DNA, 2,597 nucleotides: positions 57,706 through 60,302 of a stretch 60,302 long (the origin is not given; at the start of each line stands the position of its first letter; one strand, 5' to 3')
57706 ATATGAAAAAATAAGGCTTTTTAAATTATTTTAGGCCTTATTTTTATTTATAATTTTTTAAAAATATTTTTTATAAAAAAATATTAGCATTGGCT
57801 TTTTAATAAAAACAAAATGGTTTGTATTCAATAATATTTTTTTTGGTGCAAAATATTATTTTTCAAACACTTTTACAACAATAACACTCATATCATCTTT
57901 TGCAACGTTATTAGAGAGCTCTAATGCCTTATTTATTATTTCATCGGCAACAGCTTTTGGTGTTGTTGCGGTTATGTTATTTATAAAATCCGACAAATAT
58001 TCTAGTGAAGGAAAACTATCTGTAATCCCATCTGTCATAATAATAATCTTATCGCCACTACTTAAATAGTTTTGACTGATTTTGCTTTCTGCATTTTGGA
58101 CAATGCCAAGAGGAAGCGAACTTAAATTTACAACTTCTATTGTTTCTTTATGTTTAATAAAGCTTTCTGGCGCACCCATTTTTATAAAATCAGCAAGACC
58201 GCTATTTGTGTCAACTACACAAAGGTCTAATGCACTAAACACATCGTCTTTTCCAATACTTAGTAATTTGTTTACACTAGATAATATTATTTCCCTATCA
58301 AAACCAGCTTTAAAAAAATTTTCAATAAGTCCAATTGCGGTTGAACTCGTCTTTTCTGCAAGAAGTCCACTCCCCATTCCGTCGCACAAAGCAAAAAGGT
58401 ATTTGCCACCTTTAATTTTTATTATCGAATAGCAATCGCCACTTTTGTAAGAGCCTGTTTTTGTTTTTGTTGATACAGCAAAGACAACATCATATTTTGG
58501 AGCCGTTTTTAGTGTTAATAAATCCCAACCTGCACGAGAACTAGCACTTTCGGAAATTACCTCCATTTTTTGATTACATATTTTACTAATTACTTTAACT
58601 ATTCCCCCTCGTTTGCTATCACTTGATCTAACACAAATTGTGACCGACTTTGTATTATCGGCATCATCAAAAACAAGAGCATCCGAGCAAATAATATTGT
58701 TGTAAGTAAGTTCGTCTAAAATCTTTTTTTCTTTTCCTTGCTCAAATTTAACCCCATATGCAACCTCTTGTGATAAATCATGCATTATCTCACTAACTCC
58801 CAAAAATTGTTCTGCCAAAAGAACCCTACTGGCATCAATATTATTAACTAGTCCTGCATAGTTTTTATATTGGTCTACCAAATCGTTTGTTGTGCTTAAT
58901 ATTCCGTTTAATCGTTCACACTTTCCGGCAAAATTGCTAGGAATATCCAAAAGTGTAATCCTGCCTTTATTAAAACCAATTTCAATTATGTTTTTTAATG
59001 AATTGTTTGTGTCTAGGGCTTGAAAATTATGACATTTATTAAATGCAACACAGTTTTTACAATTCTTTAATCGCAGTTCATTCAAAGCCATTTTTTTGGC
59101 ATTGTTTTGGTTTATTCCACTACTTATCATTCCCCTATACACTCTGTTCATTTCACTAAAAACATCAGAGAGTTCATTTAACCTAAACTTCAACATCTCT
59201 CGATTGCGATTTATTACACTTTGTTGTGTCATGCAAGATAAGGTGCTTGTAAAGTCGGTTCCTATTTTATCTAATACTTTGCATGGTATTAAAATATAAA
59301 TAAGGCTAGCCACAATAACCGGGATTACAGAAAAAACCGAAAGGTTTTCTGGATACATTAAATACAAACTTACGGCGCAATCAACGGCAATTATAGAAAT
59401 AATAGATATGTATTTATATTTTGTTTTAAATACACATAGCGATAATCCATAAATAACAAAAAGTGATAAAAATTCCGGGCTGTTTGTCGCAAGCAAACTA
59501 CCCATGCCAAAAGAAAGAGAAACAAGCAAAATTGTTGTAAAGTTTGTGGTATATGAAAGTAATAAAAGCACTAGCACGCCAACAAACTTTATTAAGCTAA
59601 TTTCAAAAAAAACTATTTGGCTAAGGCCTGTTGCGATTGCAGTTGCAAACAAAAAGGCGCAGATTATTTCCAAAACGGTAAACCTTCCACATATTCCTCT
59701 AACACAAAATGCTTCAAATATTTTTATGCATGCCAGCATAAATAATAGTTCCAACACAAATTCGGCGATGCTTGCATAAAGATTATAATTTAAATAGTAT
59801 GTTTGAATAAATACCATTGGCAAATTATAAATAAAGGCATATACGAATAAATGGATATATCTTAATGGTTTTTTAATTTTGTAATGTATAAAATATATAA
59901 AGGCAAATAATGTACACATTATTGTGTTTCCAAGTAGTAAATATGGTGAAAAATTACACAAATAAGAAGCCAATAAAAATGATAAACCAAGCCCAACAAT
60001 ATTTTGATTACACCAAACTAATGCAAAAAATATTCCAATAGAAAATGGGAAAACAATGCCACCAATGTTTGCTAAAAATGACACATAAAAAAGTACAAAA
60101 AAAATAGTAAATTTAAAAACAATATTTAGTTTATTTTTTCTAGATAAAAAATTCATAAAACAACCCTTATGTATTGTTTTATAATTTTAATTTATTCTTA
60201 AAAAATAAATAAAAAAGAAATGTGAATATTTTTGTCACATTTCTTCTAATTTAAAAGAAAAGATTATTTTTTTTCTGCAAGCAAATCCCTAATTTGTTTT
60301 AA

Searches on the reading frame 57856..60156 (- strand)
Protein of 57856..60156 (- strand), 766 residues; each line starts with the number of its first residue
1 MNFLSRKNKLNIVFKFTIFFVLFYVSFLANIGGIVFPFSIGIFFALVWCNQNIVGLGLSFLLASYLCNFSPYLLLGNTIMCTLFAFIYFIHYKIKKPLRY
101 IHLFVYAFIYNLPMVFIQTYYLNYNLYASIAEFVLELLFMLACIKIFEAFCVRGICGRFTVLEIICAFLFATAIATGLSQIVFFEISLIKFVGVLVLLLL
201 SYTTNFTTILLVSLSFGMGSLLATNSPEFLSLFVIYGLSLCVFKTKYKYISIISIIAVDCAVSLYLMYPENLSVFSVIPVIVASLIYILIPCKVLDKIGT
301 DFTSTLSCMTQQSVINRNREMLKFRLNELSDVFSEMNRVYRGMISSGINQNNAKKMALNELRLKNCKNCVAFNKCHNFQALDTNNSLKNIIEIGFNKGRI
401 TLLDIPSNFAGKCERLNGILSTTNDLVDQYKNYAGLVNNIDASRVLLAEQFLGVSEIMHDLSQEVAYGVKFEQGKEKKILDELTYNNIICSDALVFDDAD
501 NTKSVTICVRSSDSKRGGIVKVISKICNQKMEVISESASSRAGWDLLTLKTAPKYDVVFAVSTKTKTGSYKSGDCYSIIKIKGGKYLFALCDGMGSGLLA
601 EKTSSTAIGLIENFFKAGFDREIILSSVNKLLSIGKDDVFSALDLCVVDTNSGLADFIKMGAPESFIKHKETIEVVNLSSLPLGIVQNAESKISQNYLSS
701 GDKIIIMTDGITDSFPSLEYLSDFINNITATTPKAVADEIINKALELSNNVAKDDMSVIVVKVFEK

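Call 9: search_protein_families(library=ncbifam, proteins=[window:57856-60156:-], max_evalue=0.01)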
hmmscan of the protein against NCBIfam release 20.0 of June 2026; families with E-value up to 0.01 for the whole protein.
window:57856-60156:- (766 aa): 2 families
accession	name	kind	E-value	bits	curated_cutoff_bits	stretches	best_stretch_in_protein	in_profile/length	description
TIGR02865.1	spore_II_E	equivalog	8.1e-115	384.6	490.8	1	18-764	2-764/764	stage II sporulation protein E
NF033484.1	Stp1_PP2C_phos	equivalog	2.3e-06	27.3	230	0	683-762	159-232/232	Stp1/IreP family PP2C-type Ser/Thr phosphatase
